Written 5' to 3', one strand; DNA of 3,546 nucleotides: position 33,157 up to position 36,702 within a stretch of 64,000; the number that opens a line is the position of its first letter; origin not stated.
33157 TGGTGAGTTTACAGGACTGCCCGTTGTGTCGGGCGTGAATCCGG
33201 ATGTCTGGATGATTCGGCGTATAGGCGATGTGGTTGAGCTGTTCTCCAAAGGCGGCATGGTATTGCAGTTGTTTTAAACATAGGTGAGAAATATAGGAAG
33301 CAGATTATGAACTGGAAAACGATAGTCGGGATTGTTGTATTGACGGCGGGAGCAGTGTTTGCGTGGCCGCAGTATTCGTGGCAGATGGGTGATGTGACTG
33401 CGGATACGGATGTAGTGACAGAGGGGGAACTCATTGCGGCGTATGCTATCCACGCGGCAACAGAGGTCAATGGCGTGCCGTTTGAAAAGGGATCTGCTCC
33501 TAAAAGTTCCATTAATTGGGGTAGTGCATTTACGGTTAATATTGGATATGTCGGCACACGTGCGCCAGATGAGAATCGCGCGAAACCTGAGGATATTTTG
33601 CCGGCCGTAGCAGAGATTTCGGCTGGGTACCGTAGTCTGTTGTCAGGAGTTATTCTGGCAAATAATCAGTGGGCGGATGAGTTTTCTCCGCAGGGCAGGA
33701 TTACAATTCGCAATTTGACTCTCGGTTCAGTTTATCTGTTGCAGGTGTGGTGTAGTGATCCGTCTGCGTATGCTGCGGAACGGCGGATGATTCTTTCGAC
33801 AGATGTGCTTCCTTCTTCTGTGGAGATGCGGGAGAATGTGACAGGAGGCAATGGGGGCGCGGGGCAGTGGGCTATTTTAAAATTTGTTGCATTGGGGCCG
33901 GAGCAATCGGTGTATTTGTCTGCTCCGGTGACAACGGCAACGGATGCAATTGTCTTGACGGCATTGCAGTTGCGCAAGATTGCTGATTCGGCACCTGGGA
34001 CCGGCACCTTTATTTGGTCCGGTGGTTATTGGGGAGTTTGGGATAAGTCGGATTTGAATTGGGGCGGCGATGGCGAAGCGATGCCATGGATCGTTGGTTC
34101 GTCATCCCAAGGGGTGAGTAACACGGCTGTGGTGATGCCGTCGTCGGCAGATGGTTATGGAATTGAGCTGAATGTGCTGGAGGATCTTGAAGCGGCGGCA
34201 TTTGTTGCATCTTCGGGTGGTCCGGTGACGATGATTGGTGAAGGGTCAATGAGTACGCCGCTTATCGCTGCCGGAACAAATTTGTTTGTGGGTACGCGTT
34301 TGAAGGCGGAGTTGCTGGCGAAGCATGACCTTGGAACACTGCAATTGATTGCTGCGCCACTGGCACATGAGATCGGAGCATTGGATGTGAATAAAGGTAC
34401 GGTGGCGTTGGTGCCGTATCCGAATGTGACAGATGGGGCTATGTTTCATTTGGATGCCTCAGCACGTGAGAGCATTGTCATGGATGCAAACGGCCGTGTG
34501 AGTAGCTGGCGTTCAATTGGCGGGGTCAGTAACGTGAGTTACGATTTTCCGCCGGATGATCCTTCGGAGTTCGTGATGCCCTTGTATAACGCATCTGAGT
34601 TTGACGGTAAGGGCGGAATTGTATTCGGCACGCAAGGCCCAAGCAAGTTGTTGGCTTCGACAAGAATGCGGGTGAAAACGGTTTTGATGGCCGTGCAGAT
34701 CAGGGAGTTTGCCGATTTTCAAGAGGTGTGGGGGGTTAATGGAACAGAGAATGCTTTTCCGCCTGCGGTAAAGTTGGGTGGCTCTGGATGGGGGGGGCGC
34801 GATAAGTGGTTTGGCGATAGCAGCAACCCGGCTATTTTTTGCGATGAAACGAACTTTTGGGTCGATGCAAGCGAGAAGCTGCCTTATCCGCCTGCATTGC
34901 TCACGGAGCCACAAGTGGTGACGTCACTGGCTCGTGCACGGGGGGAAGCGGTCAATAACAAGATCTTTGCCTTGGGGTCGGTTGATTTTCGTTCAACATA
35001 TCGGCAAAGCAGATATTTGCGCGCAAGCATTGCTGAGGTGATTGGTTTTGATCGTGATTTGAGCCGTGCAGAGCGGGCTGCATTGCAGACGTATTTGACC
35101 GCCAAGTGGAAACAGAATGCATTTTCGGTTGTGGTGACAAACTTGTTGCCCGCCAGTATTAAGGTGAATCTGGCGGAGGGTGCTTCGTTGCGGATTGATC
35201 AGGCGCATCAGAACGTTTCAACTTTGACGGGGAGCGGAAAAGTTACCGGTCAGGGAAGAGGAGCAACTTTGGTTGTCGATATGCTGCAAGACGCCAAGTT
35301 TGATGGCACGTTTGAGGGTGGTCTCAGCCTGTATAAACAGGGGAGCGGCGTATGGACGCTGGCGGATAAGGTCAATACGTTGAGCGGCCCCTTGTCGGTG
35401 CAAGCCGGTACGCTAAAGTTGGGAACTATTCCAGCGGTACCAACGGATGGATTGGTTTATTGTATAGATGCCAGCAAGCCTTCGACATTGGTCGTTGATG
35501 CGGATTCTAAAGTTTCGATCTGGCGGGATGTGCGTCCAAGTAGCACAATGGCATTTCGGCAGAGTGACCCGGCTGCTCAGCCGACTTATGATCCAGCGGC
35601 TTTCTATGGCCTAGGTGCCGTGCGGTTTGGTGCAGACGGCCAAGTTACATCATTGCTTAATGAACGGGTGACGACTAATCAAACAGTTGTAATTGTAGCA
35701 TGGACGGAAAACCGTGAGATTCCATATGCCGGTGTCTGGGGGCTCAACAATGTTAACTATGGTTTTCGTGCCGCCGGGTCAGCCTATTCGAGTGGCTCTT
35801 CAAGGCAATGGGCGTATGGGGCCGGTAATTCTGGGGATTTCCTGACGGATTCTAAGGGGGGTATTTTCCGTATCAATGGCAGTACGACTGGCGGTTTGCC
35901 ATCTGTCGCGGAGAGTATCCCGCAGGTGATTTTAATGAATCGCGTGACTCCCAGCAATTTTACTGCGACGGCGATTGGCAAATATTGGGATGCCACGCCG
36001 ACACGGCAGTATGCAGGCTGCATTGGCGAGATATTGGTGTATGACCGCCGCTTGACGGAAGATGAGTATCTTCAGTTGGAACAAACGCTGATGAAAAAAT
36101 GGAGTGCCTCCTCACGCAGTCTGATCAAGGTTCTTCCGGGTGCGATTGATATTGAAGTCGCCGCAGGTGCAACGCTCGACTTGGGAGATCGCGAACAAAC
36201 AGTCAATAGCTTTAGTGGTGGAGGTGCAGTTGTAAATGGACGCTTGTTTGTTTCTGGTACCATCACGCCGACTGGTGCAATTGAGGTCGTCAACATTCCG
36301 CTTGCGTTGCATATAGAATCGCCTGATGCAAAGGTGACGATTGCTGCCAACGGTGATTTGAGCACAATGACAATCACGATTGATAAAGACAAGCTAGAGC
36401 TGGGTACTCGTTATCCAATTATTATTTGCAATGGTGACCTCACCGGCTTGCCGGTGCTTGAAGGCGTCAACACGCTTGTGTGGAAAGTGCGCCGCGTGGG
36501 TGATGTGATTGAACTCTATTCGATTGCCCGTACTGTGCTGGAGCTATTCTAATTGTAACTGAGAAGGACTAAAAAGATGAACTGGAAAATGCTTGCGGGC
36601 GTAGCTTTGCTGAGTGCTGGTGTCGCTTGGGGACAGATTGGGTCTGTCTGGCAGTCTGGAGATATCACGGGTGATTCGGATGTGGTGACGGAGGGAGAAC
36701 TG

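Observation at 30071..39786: Three tandem ~1070-aa paralogs (LamG x2 plus beta-strand repeats) with a conserved ~100-aa C-terminal module ending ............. instead of PEP-CTERM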

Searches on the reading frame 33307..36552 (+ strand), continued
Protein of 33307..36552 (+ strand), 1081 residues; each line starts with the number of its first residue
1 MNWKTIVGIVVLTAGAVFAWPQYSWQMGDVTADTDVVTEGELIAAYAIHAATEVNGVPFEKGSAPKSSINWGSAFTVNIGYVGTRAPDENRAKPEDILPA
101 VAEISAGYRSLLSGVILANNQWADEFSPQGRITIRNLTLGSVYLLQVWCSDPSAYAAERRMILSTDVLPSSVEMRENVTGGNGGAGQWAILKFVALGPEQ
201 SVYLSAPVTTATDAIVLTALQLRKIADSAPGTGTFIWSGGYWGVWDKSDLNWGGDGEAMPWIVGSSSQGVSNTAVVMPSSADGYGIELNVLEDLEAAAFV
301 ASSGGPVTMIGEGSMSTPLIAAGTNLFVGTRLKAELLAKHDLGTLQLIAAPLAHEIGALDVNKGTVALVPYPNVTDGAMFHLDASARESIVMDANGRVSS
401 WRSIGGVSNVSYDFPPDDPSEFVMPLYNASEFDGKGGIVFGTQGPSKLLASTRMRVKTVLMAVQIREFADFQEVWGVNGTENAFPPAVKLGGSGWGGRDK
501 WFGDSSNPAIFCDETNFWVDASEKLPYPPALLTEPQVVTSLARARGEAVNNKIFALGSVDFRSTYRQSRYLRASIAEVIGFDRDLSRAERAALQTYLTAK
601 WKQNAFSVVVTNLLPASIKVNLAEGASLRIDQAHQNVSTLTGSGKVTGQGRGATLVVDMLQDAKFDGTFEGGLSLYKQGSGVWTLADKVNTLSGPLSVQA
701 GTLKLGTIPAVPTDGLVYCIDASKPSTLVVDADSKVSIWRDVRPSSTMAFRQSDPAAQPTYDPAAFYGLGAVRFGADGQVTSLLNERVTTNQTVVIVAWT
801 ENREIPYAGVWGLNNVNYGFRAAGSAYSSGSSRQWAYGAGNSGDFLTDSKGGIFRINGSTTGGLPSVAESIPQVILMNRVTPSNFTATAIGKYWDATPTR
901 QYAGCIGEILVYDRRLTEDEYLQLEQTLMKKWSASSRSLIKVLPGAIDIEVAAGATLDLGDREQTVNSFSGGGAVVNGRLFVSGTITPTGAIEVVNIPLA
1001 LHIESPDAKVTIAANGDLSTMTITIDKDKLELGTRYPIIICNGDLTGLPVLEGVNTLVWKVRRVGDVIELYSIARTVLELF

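Call 74: fold_search(model_id=the predicted structure, library=pdb)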
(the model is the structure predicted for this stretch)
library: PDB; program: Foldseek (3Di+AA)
matches with E <= 10: 780; with E <= 0.001: 2
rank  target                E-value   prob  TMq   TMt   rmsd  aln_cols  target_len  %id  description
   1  8pvs_A                8.9e-08  1.00  0.15  0.19  24.8      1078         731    8  Targeting extended blood antigens by Akkermansia muciniphila enzymes unveils a missing link for generating universal d (released 2024-02-28)
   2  3h09_A                1.9e-04  0.91  0.12  0.13  24.7       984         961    9  The structure of Haemophilus influenzae IgA1 protease (released 2009-04-21)
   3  3h09_B                1.1e-03  0.77  0.12  0.13  24.1       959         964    9  The structure of Haemophilus influenzae IgA1 protease (released 2009-04-21)
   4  2a75                  2.1e-03  1.00  0.13  0.20   7.7       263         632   13  Trypanosoma rangeli Sialidase In Complex With 2,3- Difluorosialic Acid (Covalent Intermediate) (released 2005-11-22)
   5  1ms8_A                2.9e-03  1.00  0.12  0.19   9.7       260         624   12  Triclinic form of Trypanosoma cruzi trans-sialidase, in complex with 3-deoxy-2,3-dehydro-N-acetylneuraminic acid (DANA (released 2003-03-25)
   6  1ms1_A                4.0e-03  1.00  0.12  0.19   9.5       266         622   12  Monoclinic form of Trypanosoma cruzi trans-sialidase, in complex with 3-deoxy-2,3-dehydro-N-acetylneuraminic acid (DAN (released 2003-03-25)
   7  7oa8                  4.0e-03  1.00  0.13  0.32  10.3       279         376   11  PilC minor pilin of Streptococcus sanguinis SK36 type IV pili (released 2022-05-04)
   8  2ags                  4.1e-03  1.00  0.12  0.19   8.7       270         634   12  Trypanosoma rangeli Sialidase in Complex with 2-Keto-3-deoxy-D-glycero-D-galacto-2,3-difluoro-nononic acid (2,3-difluoro (released 2005-11-22)
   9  2fhr                  4.3e-03  1.00  0.12  0.20   8.8       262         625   12  Trypanosoma Rangeli Sialidase In Complex With 2,3- Difluorosialic Acid (Covalent Intermediate) (released 2006-01-17)
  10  1ms8_B                4.5e-03  1.00  0.12  0.20   7.1       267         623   12  Triclinic form of Trypanosoma cruzi trans-sialidase, in complex with 3-deoxy-2,3-dehydro-N-acetylneuraminic acid (DANA (released 2003-03-25)
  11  3pjq_A                4.7e-03  1.00  0.11  0.18  10.5       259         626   14  Trypanosoma cruzi trans-sialidase-like inactive isoform (including the natural mutation Tyr342His) in complex with lac (released 2011-06-08)
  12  3wno_A                4.9e-03  0.23  0.08  0.10  18.3       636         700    9  D308A mutant of Bacillus circulans T-3040 cycloisomaltooligosaccharide glucanotransferase complexed with cycloisomalto (released 2014-02-05)
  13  1ms5_A                5.6e-03  0.99  0.11  0.17  12.0       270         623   14  Triclinic form of Trypanosoma cruzi trans-sialidase, soaked with N-acetylneuraminyl-a-2,3-thio-galactoside (NA-S-Gal) (released 2003-03-25)
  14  6sxr_A                6.1e-03  1.00  0.14  0.27  11.7       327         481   12  E221Q mutant of GH54 a-l-arabinofuranosidase soaked with 4-nitrophenyl a-l-arabinofuranoside (released 2020-02-26)
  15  1s0i_A                7.0e-03  1.00  0.11  0.18  10.4       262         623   12  Trypanosoma cruzi trans-sialidase in complex with sialyl-lactose (Michaelis complex) (released 2004-05-18)
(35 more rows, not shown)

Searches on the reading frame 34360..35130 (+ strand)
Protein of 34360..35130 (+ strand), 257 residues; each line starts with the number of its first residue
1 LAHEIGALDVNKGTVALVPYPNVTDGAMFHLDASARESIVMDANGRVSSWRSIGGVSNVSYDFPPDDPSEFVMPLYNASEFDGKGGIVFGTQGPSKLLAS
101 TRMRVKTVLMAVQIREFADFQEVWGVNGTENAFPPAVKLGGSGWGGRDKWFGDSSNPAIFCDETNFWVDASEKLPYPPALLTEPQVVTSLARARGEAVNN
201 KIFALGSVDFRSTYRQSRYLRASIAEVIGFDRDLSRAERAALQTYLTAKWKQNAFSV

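Call 90: search_protein_families(library=pfam, proteins=[window:34360-35130:+], max_evalue=5)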
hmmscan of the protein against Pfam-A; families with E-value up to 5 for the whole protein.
window:34360-35130:+ (257 aa): 1 family
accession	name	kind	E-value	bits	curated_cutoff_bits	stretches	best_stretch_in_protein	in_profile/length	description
PF06777.17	HBB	-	0.018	15.1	30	1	94-138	128-172/190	Helical and beta-bridge domain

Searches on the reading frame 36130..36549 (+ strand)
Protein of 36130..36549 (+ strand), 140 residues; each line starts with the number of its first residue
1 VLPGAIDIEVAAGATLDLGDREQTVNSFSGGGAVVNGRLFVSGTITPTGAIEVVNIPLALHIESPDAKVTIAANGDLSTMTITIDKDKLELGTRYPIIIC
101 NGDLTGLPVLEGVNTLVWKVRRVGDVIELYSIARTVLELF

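Call 20: find_homologous_proteins(query=A2, max_evalue=0.01)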
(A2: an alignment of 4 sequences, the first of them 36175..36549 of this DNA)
Query A2 (4 sequences) (125 aa, profile of the alignment): 6 proteins with E <= 0.01 among 3844 candidates.
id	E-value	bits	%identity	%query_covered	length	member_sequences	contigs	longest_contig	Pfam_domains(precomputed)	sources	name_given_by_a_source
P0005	7.1e-29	118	27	86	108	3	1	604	-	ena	-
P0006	5.0e-26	109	24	86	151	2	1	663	-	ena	-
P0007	5.2e-23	99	28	84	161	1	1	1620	-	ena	-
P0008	2.2e-22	97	32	60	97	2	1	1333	-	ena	-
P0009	6.4e-21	92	30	60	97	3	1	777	-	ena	-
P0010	5.3e-19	86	25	64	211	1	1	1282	-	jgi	-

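Call 27: search_protein_representatives(alignment_id=A2)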
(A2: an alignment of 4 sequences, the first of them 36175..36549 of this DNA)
Query: 4 sequences, 125 profile positions. Proteins with E-value up to 0.001 (for the whole library): 77; up to 1e-10: 6; up to 1e-30: 3. The best 77 are listed.
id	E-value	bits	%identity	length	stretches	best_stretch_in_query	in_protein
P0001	8.2e-57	206.8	-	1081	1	1-125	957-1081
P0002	1.6e-56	205.9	-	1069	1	1-125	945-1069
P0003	1.0e-54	200.0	-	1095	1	1-125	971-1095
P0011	3.3e-20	88.5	-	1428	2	9-124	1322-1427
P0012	6.9e-14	68.1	-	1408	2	21-124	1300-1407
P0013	4.4e-12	62.3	-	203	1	1-108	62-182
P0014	6.2e-10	55.3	-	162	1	1-106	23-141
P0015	8.4e-10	54.9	-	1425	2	21-124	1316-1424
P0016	3.8e-09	52.8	-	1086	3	1-114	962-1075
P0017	4.0e-09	52.7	-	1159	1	1-124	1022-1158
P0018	6.3e-09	52.1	-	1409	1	1-108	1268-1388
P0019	9.2e-09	51.5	-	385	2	1-122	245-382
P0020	2.1e-08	50.4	-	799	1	1-122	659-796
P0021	2.3e-08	50.2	-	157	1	1-106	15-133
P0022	2.9e-07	46.7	-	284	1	1-123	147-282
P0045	1.1e-05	41.6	-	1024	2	1-125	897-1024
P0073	2.7e-04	37.1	-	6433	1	1-118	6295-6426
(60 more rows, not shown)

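Call 33: search_protein_families(library=ncbifam, alignment_id=A3, max_evalue=0.01)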
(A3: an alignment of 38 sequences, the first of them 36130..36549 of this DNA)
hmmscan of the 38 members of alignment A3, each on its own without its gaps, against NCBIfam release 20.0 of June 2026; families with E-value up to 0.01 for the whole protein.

A. member 1, window:36130-36549:+ (140 aa): 0 families

B. families by the number of members that match (of 38 scanned): 2 families
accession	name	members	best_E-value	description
NF051851.1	AtpSerPepEprS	5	0.00016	autotransporter serine peptidase EprS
TIGR01414.1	autotrans_barl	3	0.0012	autotransporter outer membrane beta-barrel domain-containing protein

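Call 34: search_protein_families(library=pfam, alignment_id=A3, max_evalue=0.01)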
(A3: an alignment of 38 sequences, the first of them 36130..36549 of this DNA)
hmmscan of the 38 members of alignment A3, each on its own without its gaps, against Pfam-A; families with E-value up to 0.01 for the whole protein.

A. member 1, window:36130-36549:+ (140 aa): 0 families

B. families by the number of members that match (of 38 scanned): 1 family
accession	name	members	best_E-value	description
PF14262.12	Cthe_2159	1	0.00053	Carbohydrate-binding domain-containing protein Cthe_2159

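Call 35: find_homologous_proteins(query=A3, max_evalue=0.001)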
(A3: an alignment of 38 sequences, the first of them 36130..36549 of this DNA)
Query A3 (38 sequences) (140 aa, profile of the alignment): 10 proteins with E <= 0.001 among 8000 candidates.
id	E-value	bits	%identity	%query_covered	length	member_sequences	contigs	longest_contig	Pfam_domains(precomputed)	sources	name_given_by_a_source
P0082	8.9e-41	157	46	33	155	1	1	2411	-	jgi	jgi:hypothetical protein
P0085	4.9e-40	154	27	99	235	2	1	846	-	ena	-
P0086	1.0e-31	127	29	99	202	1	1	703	-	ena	-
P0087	3.2e-29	119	28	91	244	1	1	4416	PF12951.14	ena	-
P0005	1.5e-21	95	27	76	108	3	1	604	-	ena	-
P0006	8.6e-21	92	24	76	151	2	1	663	-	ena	-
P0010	4.1e-19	87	25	57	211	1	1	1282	-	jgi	-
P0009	2.1e-17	81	30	54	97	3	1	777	-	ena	-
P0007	2.5e-17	81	28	75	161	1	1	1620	-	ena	-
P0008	7.8e-17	79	32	54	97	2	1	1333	-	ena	-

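Call 42: predict_structure(alignment_id=A3)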
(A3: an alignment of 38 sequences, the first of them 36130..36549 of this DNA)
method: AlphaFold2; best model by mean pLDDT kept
length: 140 residues; sequences in the alignment: 38
mean_pLDDT: 91.3   pTM: 0.77
mean pLDDT of the five models: 91.3, 89.7, 83.0, 78.7, 77.6
residues with pLDDT >= 90: 114; 70-90: 19; 50-70: 7; < 50: 0
segments of 3 or more residues with pLDDT < 50: none
pLDDT, mean of each block of 10 residues (from residue 1): 82 93 94 92 92 93 91 95 92 95 95 94 96 75
secondary structure, 60 per line:
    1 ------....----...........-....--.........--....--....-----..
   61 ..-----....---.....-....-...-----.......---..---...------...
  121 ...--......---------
elements in order: E7-10 E15-25 E27-30 E33-41 E44-47 E50-53 E59-62 E68-71 E81-84 E94-100 E109-111 E118-123 E126-131

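Call 46: fold_search(model_id=the predicted structure, library=pdb)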
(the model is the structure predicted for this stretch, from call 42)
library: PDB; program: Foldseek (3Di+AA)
matches with E <= 10: 51; with E <= 0.001: 0
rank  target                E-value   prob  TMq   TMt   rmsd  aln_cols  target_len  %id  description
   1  3h09_B                1.3e-02  0.93  0.35  0.07  11.3       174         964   14  The structure of Haemophilus influenzae IgA1 protease (released 2009-04-21)
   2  3h09_A                3.3e-02  0.75  0.33  0.07  11.7       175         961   14  The structure of Haemophilus influenzae IgA1 protease (released 2009-04-21)
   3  8e7f                  1.5e-01  0.77  0.45  0.13   7.8       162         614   14  Crystal structure of the autotransporter Ssp from Serratia marcescens. (released 2023-03-08)
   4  6rib_A                2.2e-01  0.15  0.21  0.27  10.3       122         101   14  Cryo-EM reconstruction of Thermus thermophilus bactofilin double helical filaments (released 2019-07-17)
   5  2n3d_MODEL_1_A        4.3e-01  0.21  0.27  0.34  11.3       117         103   14  Atomic structure of the cytoskeletal bactofilin BacA revealed by solid-state NMR (released 2015-12-16)
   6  8axg_BBB              7.1e-01  0.14  0.31  0.12   8.4       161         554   15  Crystal structure of Fusobacterium nucleatum fusolisin protease (released 2023-09-13)
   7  7koh_D                7.5e-01  0.16  0.33  0.12  11.8       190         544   13  Crystal structure of antigen 43 from Escherichia coli EDL933 (released 2022-03-09)
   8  8axg_DDD              9.9e-01  0.08  0.26  0.10  10.3       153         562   16  Crystal structure of Fusobacterium nucleatum fusolisin protease (released 2023-09-13)
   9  7koh_A                1.1e+00  0.18  0.37  0.12  10.7       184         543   12  Crystal structure of antigen 43 from Escherichia coli EDL933 (released 2022-03-09)
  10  2iou_G                1.1e+00  0.15  0.36  0.13  11.8       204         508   11  Major Tropism Determinant P1 (Mtd-P1) Variant Complexed with Bordetella brochiseptica Virulence Factor Pertactin extra (released 2007-10-23)
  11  6ria_1                1.1e+00  0.09  0.24  0.32   9.1       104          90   16  Bactofilin from Thermus thermophilus, F105R mutant crystal structure (released 2019-07-17)
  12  6riq_A                1.1e+00  0.03  0.17  0.19  13.0       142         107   10  MinCD filament from Pseudomonas aeruginosa (released 2019-06-19)
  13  1k4z_A                1.8e+00  0.07  0.27  0.25  13.4       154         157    9  C-terminal Domain of Cyclase Associated Protein (released 2002-03-13)
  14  1k8f_A                2.2e+00  0.03  0.23  0.21  12.3       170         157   15  CRYSTAL STRUCTURE OF THE HUMAN C-TERMINAL CAP1-ADENYLYL CYCLASE ASSOCIATED PROTEIN (released 2003-07-01)
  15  5uyt_A                2.3e+00  0.04  0.24  0.10  11.5       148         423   17  Crystal structure of ice binding protein from an Antarctic bacterium Flavobacteriaceae (released 2017-10-25)
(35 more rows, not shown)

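Call 51: find_encoding_contigs(protein=P0045, flank=10000, max_places=3)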
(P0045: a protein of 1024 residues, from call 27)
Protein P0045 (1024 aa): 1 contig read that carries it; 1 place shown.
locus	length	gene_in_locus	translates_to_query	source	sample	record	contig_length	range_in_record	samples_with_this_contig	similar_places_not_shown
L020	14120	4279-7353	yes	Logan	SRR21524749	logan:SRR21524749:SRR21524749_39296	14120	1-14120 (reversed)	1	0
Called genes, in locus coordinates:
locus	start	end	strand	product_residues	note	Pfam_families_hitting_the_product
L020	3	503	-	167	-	?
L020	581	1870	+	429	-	PF00083:Sugar_tr (faint), PF07690:MFS_1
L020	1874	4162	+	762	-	PF00890:FAD_binding_2, PF01134:GIDA (faint), PF01266:DAO (weak), PF07992:Pyr_redox_2 (weak), PF12831:FAD_oxidored, PF13450:NAD_binding_8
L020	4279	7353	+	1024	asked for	PF13385:Laminin_G_3 (faint), PF12951:PATR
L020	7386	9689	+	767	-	PF00754:F5_F8_type_C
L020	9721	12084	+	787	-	PF14498:Glyco_hyd_65N_2, PF22124:Glyco_hydro_95_cat, PF21307:Glyco_hydro_95_C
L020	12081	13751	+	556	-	PF03629:SASA, PF00135:COesterase, PF20434:BD-FAE, PF07859:Abhydrolase_3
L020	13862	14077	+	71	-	-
